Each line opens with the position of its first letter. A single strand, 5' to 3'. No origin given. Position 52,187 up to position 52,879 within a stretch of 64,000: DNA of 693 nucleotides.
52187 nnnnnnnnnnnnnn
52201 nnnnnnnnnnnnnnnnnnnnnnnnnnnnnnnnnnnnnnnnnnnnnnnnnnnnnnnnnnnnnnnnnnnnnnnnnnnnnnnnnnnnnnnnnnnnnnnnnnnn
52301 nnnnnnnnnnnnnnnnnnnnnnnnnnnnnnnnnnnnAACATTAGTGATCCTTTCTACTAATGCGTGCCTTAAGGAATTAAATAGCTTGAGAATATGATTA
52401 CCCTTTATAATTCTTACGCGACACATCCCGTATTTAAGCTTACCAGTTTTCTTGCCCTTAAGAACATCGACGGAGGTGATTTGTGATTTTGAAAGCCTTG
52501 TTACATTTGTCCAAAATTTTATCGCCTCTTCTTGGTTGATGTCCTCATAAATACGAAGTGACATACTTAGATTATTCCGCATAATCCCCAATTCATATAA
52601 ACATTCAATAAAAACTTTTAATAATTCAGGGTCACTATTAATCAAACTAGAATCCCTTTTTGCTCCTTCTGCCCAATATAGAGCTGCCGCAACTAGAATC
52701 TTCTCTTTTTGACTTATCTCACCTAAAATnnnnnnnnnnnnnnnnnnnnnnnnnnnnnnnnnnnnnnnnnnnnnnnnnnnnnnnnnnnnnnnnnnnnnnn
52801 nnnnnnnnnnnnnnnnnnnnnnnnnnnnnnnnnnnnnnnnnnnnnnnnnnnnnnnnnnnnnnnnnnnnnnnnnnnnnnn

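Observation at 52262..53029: HTH plus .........-like ORF wedged between a 5' tRNA-Arg fragment and an intact tRNA-Arg(CCU)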

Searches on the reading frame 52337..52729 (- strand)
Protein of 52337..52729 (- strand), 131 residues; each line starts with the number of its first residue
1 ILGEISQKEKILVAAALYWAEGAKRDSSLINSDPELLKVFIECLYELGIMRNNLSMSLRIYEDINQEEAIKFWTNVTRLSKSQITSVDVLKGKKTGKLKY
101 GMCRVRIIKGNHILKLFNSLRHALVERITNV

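Call 30: search_solved_structures(query=A2, max_evalue=10, show_alignments=1)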
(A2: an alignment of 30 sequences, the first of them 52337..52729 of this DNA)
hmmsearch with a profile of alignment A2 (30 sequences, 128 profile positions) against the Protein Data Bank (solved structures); distinct sequences matched with E-value up to 10: 20.
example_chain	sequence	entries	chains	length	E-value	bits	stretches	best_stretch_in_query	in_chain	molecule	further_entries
1b24_A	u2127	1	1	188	0.012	18.7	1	5-51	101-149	Homing endonuclease I-DmoI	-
2vs7_A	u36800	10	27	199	0.014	18.4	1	5-51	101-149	HOMING ENDONUCLEASE I-DMOI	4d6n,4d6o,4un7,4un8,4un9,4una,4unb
4un7_G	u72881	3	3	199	0.014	18.4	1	5-51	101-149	HOMING ENDONUCLEASE I-DMOI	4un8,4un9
2vs8_A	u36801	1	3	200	0.014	18.4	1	5-51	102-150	HOMING ENDONUCLEASE I-DMOI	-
5akm_A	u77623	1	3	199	0.015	18.3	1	5-51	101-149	HOMING ENDONUCLEASE I-DMOI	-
5o6g_A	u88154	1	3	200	0.054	16.5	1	5-51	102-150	Homing endonuclease I-DmoI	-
5o6i_A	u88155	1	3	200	0.065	16.3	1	5-51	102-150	Homing endonuclease I-DmoI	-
5ak9_A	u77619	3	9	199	0.11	15.5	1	5-51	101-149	HOMING ENDONUCLEASE I-DMOI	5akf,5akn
5a0w_A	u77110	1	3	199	0.17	14.9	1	5-51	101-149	HOMING ENDONUCLEASE I-DMOI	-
7w5a_Z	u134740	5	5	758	0.46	13.5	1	52-93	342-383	Cactin | Splicing factor Cactin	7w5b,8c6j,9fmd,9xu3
7f4t_B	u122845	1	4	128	0.49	13.4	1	12-102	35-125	Ptep2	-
5gje_A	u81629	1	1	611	1.1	12.3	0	17-42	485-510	Low-density lipoprotein receptor-related protein 6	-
8ffe_A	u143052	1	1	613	1.1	12.3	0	17-42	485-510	Low-density lipoprotein receptor-related protein 6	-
4dg6_A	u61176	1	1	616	1.1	12.3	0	17-42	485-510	Low-density lipoprotein receptor-related protein 6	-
3s94_A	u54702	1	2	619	1.1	12.3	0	17-42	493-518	Low-density lipoprotein receptor-related protein 6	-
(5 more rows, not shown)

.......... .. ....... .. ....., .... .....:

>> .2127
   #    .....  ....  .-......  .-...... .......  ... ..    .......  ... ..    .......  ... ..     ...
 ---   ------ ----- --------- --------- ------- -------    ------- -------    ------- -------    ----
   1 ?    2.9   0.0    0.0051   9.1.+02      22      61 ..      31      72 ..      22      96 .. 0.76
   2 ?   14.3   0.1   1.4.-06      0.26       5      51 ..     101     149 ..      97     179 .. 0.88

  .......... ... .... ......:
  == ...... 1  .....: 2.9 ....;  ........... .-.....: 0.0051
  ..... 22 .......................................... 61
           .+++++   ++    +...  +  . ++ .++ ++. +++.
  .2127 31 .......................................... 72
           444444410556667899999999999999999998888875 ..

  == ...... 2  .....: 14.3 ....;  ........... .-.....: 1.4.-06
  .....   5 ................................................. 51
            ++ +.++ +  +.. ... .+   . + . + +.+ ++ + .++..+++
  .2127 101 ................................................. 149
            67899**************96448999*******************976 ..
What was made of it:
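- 52334..52960 (-): ORF of 208 aa. It has an N-terminal three-helix HTH (about residues 6-40), a long linker helix (47-78) and a C-terminal domain (78-208) with the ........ motif and a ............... loop. It is the putative site-specific endonuclease. I-DmoI matches at E=0.012 (call 30).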

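Call 36: predict_structure(alignment_id=A2)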
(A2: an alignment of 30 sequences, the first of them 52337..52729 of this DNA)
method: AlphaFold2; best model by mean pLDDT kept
length: 131 residues; sequences in the alignment: 30
mean_pLDDT: 93.9   pTM: 0.84
mean pLDDT of the five models: 93.9, 89.8, 89.3, 86.4, 85.3
residues with pLDDT >= 90: 113; 70-90: 17; 50-70: 1; < 50: 0
segments of 3 or more residues with pLDDT < 50: none
pLDDT, mean of each block of 10 residues (from residue 1): 92 94 90 95 96 97 97 98 98 87 95 94 92 65
secondary structure, 60 per line:
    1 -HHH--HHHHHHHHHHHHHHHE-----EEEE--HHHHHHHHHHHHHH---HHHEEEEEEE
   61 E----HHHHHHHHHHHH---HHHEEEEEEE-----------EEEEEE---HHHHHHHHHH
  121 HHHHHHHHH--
elements in order: H7-21 E28-31 H34-47 E54-61 H66-77 E84-90 E102-107 H111-129
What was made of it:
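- On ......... homing endonucleases: The AF2 domain model (pLDDT 93.9) has topology α-β-α-β-α-β-β-α (call 36).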

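Call 41: fold_search(model_id=the predicted structure, library=pdb)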
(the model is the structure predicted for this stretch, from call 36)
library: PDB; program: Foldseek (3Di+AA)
matches with E <= 10: 917; with E <= 0.001: 0
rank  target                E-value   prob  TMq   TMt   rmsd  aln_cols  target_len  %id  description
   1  3re3_B                2.9e-03  0.99  0.33  0.30   5.9        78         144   14  Crystal Structure of 2-C-Methyl-D-Erythritol 2,4-Cyclodiphosphate Synthase from Francisella tularensis (released 2011-04-27)
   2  3b6n                  3.1e-03  0.98  0.31  0.28   6.6        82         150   16  Crystal structure of 2C-methyl-D-erythritol 2,4-cyclodiphosphate synthase PV003920 from Plasmodium vivax (released 2007-11-20)
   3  4c81                  3.5e-03  0.98  0.34  0.29   5.5        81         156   21  IspF (Plasmodium falciparum) CDP complex (released 2014-01-08)
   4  3re3_A                4.3e-03  0.93  0.29  0.27   6.4        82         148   13  Crystal Structure of 2-C-Methyl-D-Erythritol 2,4-Cyclodiphosphate Synthase from Francisella tularensis (released 2011-04-27)
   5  2pmp                  4.6e-03  0.98  0.34  0.29   5.6        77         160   12  Structure of 2C-methyl-D-erythritol 2,4-cyclodiphosphate synthase from the isoprenoid biosynthetic pathway of Arabidopsi (released 2007-09-18)
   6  3re3_C                7.1e-03  0.96  0.32  0.29   6.0        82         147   13  Crystal Structure of 2-C-Methyl-D-Erythritol 2,4-Cyclodiphosphate Synthase from Francisella tularensis (released 2011-04-27)
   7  3ieq_B                7.1e-03  0.80  0.32  0.28   8.1       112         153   15  Crystal structure of 2C-methyl-D-erythritol 2,4-cyclodiphosphate synthase from Burkholderia pseudomallei with cytidine (released 2009-08-04)
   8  8xhu_B                8.1e-03  0.95  0.32  0.14   6.0        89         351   19  Crystal structure of Helicobacter pylori IspDF (released 2024-04-10)
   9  8xkf_C                9.2e-03  0.97  0.33  0.13   5.9        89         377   19  Crystal structure of Helicobacter pylori IspDF with substrate CTP (released 2024-04-10)
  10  8xkf_A                9.2e-03  0.94  0.32  0.13   6.0        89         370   19  Crystal structure of Helicobacter pylori IspDF with substrate CTP (released 2024-04-10)
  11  3iew_B                9.8e-03  0.92  0.32  0.28   6.3        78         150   14  Crystal structure of 2C-methyl-D-erythritol 2,4-cyclodiphosphate synthase from Burkholderia pseudomallei with bound CT (released 2009-08-18)
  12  8xhu_C                1.1e-02  0.92  0.32  0.14   6.1        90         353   19  Crystal structure of Helicobacter pylori IspDF (released 2024-04-10)
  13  3k2x_B                1.1e-02  0.87  0.31  0.27   6.2        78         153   14  Crystal structure of 2C-methyl-D-erythritol 2,4-cyclodiphosphate synthase from Burkholderia pseudomallei in complex wi (released 2009-10-13)
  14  3re3_D                1.2e-02  0.94  0.33  0.31   6.0        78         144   14  Crystal Structure of 2-C-Methyl-D-Erythritol 2,4-Cyclodiphosphate Synthase from Francisella tularensis (released 2011-04-27)
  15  8xkf_D                1.2e-02  0.92  0.32  0.13   6.0        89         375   19  Crystal structure of Helicobacter pylori IspDF with substrate CTP (released 2024-04-10)
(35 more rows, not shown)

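Call 49: search_protein_representatives(alignment_id=A2)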
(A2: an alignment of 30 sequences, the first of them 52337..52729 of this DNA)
Query: 30 sequences, 128 profile positions. Proteins with E-value up to 0.001 (for the whole library): 3057; up to 1e-10: 697; up to 1e-30: 64. The best 150 are listed.
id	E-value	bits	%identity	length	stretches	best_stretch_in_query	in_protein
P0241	9.4e-52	190.4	-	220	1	1-127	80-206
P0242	2.5e-49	182.5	-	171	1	2-127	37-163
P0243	1.4e-48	180.1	-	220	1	2-127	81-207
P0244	4.9e-47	175.1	-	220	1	5-126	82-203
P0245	6.0e-47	174.8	-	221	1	4-127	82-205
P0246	1.3e-46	173.8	-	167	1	2-125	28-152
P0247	1.5e-46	173.6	-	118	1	11-127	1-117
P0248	1.5e-46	173.5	-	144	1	1-126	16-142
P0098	1.6e-46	173.4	-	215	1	4-127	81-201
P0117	1.6e-45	170.2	-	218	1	1-124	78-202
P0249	2.1e-44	166.6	-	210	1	2-126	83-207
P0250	3.2e-44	166.0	-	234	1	2-126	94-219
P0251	4.0e-44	165.7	-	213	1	2-126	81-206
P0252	4.9e-43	162.2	-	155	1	3-126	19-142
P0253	7.4e-43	161.6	-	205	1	6-127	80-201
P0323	3.0e-23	98.2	-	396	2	14-122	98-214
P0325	4.7e-23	97.6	-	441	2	3-121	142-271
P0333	2.6e-22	95.2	-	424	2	4-125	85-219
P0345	3.6e-21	91.5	-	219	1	12-127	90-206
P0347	7.0e-21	90.6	-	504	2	4-91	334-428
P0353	3.8e-20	88.2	-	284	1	10-127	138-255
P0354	4.0e-20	88.1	-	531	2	4-87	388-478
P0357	1.3e-19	86.4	-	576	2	5-89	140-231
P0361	3.6e-19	85.0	-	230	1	11-122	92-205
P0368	1.9e-18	82.7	-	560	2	4-78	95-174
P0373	1.2e-17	80.1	-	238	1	2-125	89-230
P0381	2.9e-17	78.8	-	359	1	10-121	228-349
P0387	8.9e-17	77.3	-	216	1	10-124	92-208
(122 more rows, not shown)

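Call 50: search_protein_families(library=pfam, proteins=[P0323, P0325, P0333, P0347, P0354, P0357, P0368, P0381, P0353, P0373], max_evalue=0.01)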
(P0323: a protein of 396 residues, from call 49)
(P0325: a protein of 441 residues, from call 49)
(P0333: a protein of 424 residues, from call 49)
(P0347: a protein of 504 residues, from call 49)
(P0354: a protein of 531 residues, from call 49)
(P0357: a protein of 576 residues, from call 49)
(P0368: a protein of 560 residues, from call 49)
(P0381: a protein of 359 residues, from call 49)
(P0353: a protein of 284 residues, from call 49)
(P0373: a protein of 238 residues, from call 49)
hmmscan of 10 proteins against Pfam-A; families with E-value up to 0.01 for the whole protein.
P0323 (396 aa): 1 family
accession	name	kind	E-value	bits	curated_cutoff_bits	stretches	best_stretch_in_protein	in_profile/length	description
PF13384.12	HTH_23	-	0.00012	22.2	24.6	1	13-41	12-40/50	Homeodomain-like domain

P0325 (441 aa): 7 families
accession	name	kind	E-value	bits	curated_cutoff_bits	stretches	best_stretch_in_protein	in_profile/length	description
PF13384.12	HTH_23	-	1e-05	25.6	24.6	1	68-95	13-40/50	Homeodomain-like domain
PF13518.12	HTH_28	-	0.00044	20.7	25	0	70-95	10-35/52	Helix-turn-helix domain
PF13936.12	HTH_38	-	0.0018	18.4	27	0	60-87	8-35/44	Helix-turn-helix domain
PF02796.21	HTH_7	-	0.002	18.7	23.8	0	63-87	12-36/45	Helix-turn-helix domain of resolvase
PF08281.18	Sigma70_r4_2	-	0.0046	17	25.7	0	69-93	23-47/54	Sigma-70, region 4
PF22448.1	RepB_primase_C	-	0.0047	17.2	26.1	0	10-28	11-29/54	RepB DNA-primase C-terminal helical domain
PF01381.28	HTH_3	-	0.0065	16.9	23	0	68-105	4-41/55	Helix-turn-helix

P0333 (424 aa): 4 families
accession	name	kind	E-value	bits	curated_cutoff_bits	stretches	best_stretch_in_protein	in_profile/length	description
PF13384.12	HTH_23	-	3.3e-05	24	24.6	1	14-41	13-40/50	Homeodomain-like domain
PF08281.18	Sigma70_r4_2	-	0.00092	19.2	25.7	1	15-39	23-47/54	Sigma-70, region 4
PF13518.12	HTH_28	-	0.0027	18.2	25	0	17-41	11-35/52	Helix-turn-helix domain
PF13936.12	HTH_38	-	0.0079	16.3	27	0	7-34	9-36/44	Helix-turn-helix domain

P0347 (504 aa): 1 family
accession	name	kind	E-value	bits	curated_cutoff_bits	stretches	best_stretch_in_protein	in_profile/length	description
PF02796.21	HTH_7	-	0.0024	18.4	23.8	0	21-44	11-34/45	Helix-turn-helix domain of resolvase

P0354 (531 aa): 3 families
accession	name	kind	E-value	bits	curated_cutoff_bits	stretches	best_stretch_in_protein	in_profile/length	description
PF13518.12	HTH_28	-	0.0033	17.9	25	0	67-94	9-35/52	Helix-turn-helix domain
PF02796.21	HTH_7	-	0.005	17.4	23.8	0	52-86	2-36/45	Helix-turn-helix domain of resolvase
PF25787.1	HTH_SB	-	0.007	16.6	43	0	58-92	9-43/53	Sleeping Beauty transposase HTH domain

P0357 (576 aa): 2 families
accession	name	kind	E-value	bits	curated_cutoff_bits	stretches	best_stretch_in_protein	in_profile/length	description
PF13384.12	HTH_23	-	9.6e-06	25.7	24.6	1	57-94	3-40/50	Homeodomain-like domain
PF02796.21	HTH_7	-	0.0065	17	23.8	0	52-86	2-36/45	Helix-turn-helix domain of resolvase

P0368 (560 aa): 25 families
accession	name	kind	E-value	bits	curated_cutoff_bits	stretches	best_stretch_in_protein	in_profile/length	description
PF13384.12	HTH_23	-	1.3e-19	69.9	24.6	3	316-351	5-39/50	Homeodomain-like domain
PF13518.12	HTH_28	-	4.2e-13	49.6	25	1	321-351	4-34/52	Helix-turn-helix domain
PF02796.21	HTH_7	-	2e-12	47.5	23.8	2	318-348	10-40/45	Helix-turn-helix domain of resolvase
PF08281.18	Sigma70_r4_2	-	8.3e-12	45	25.7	1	309-355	5-52/54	Sigma-70, region 4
PF01381.28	HTH_3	-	2.7e-10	40.5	23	1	327-352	7-32/55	Helix-turn-helix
PF13936.12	HTH_38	-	2.3e-08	34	27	1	14-41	8-35/44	Helix-turn-helix domain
PF13412.12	HTH_24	-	3.5e-08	33.3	21.9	0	24-44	15-35/48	Winged helix-turn-helix DNA-binding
PF13551.12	HTH_29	-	8.2e-08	32.7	28.1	1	321-351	3-34/64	Winged helix-turn helix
PF12840.13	HTH_20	-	3.8e-07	30.4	27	0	272-297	11-37/51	Helix-turn-helix domain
PF13542.12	HTH_Tnp_ISL3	-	5.3e-07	29.4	27.4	1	320-350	18-47/51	Helix-turn-helix domain of transposase family ISL3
PF12728.13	HTH_17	-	2e-06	28.4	27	1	331-354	3-26/51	Helix-turn-helix domain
PF00356.27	LacI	-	1.6e-05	25.1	27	0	333-366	3-36/46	Bacterial regulatory proteins, lacI family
PF09339.16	HTH_IclR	-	2.5e-05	24.4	22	0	322-350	11-39/52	IclR helix-turn-helix domain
PF04545.22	Sigma70_r4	-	7.2e-05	22.7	24.1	0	328-352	19-43/50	Sigma-70, region 4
PF00196.25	GerE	-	0.00021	21.3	23.5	0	24-50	15-41/57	Bacterial regulatory proteins, luxR family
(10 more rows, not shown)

P0381 (359 aa): 11 families
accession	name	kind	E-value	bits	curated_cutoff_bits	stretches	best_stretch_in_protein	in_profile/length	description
PF13384.12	HTH_23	-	2.4e-09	37.2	24.6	1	139-176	3-40/50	Homeodomain-like domain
PF13551.12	HTH_29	-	3.3e-06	27.5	28.1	1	144-180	2-39/64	Winged helix-turn helix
PF13518.12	HTH_28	-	1.4e-05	25.5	25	1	142-176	1-35/52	Helix-turn-helix domain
PF13936.12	HTH_38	-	0.00011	22.3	27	1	149-175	16-42/44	Helix-turn-helix domain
PF01381.28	HTH_3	-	0.0014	19.1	23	1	149-186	5-41/55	Helix-turn-helix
PF08281.18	Sigma70_r4_2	-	0.0014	18.7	25.7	1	141-175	13-48/54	Sigma-70, region 4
PF06056.18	Terminase_5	-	0.005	17.2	20.3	0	142-175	2-35/58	Putative ATPase subunit of terminase (gpP-like)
PF01527.26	HTH_Tnp_1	-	0.0064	17.1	24.1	0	141-178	10-48/75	Transposase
PF02796.21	HTH_7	-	0.0064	17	23.8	0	139-170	7-38/45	Helix-turn-helix domain of resolvase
PF12116.14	SpoIIID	-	0.0077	16.8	27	0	152-209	18-79/82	Stage III sporulation protein D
PF12802.13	MarR_2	-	0.0077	16.8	27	0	149-173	15-40/61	MarR family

P0353 (284 aa): 4 families
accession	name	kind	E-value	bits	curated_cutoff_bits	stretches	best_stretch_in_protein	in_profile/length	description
PF02796.21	HTH_7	-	8.9e-05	23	23.8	1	54-88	4-38/45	Helix-turn-helix domain of resolvase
PF08279.18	HTH_11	-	0.0016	18.7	25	1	59-96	4-40/55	HTH domain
PF01022.26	HTH_5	-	0.0042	17.4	22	0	64-92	8-36/47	Bacterial regulatory protein, arsR family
PF05225.22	HTH_psq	-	0.0066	16.6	20.4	0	72-95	17-40/45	helix-turn-helix, Psq domain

P0373 (238 aa): 0 families
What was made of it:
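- Relatives with two copies of the domain in one chain exist (calls 49, 50).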

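Call 93: fold_search(model_id=the predicted structure, library=viral)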
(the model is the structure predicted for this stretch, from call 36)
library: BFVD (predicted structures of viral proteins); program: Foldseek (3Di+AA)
matches with E <= 10: 415; with E <= 0.001: 0
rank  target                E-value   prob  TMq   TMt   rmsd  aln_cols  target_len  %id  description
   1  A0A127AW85            1.3e-02  0.30  0.23  0.17  11.1       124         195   15  Uncharacterized protein [Bacillus phage SP-15]
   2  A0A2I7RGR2            1.3e-02  0.87  0.27  0.29   6.5        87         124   20  (no name in the UniProt tables at hand)
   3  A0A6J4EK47            1.6e-02  0.38  0.23  0.22  11.8       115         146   14  (no name in the UniProt tables at hand)
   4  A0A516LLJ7            2.4e-02  0.51  0.25  0.26   7.0        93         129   13  (no name in the UniProt tables at hand)
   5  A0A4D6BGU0            3.1e-02  0.57  0.26  0.30  11.5        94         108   11  (no name in the UniProt tables at hand)
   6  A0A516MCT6            4.0e-02  0.33  0.26  0.23  10.5       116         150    9  (no name in the UniProt tables at hand)
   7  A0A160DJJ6            4.0e-02  0.28  0.22  0.19  15.4       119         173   12  RusA-like resolvase [Gordonia phage Kampe]
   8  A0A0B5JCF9            5.1e-02  0.63  0.32  0.21   5.8        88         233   10  YjgF family translation initiation inhibitor [Pandoravirus inopinatum]
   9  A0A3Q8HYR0            5.1e-02  0.38  0.26  0.23   6.1        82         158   15  (no name in the UniProt tables at hand)
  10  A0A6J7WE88            5.1e-02  0.28  0.26  0.28   8.8       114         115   11  Uncharacterized protein [uncultured Caudovirales phage]
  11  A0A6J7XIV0            5.8e-02  0.72  0.33  0.34   5.0        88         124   15  Crossover junction endodeoxyribonuclease, RusA-like [uncultured Caudovirales phage]
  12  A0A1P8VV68            8.0e-02  0.51  0.31  0.30   5.3        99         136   12  (no name in the UniProt tables at hand)
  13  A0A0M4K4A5            8.0e-02  0.20  0.21  0.18   7.5       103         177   10  (no name in the UniProt tables at hand)
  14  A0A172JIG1            9.1e-02  0.30  0.27  0.31  10.0        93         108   14  Uncharacterized protein [Bacillus phage AR9]
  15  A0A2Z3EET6            9.1e-02  0.20  0.20  0.16   9.6       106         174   11  (no name in the UniProt tables at hand)
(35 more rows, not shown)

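Call 100: find_encoding_contigs(protein=P0345, flank=1500, max_places=3)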
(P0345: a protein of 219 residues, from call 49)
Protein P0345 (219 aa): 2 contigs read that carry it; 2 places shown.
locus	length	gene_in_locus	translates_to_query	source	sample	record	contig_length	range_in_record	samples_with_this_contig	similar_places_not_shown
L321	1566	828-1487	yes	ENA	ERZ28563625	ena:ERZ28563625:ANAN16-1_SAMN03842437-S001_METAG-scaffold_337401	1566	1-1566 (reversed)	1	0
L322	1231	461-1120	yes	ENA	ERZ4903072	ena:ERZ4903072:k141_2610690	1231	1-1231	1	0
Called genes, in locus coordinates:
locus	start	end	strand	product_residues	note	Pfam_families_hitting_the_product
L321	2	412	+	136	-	?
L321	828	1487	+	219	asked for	-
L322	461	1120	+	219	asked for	-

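Call 101: find_encoding_contigs(protein=P0323, flank=1500, max_places=2)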
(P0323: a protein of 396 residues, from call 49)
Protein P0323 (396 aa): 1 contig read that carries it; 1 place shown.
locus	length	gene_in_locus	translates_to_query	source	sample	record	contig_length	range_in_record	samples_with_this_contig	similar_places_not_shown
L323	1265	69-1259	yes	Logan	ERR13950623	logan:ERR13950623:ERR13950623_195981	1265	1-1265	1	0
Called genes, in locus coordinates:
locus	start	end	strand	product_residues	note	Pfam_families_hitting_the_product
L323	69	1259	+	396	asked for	-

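Call 102: find_encoding_contigs(protein=P0361, flank=1500, max_places=2)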
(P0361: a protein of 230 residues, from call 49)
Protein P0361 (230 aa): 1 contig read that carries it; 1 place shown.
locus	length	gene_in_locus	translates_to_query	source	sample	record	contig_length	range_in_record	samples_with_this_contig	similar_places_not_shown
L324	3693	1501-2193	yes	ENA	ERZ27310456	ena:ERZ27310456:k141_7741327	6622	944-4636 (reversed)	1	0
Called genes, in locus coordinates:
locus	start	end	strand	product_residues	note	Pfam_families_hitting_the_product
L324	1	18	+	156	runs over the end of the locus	PF02590:SPOUT_MTase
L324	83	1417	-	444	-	PF04932:Wzy_C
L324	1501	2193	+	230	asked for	-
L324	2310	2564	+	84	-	-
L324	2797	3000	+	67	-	-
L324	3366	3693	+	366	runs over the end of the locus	PF01820:Dala_Dala_lig_N, PF02222:ATP-grasp, PF02786:CPSase_L_D2, PF07478:Dala_Dala_lig_C, PF02655:ATP-grasp_3 (weak), PF13535:ATP-grasp_4 (faint)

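Call 103: find_encoding_contigs(protein=P0373, flank=1500, max_places=2)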
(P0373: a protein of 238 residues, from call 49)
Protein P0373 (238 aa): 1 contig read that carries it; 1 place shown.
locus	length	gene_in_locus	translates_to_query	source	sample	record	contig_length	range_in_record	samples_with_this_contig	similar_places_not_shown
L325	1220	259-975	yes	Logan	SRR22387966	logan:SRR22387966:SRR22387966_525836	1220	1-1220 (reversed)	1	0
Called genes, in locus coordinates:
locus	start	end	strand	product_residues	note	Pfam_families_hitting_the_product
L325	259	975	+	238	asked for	-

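Call 104: find_encoding_contigs(protein=P0387, flank=1500, max_places=2)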
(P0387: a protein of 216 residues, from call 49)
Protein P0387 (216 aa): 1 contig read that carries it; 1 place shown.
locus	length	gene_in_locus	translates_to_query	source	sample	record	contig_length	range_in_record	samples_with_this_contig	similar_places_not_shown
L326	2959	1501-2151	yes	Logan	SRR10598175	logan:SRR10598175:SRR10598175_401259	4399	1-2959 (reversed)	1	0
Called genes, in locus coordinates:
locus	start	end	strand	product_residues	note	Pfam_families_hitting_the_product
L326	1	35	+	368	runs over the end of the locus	PF02812:ELFV_dehydrog_N, PF05088:Bac_GDH_CD (faint), PF00208:ELFV_dehydrog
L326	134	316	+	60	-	-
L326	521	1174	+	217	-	-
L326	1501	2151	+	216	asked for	-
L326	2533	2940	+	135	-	-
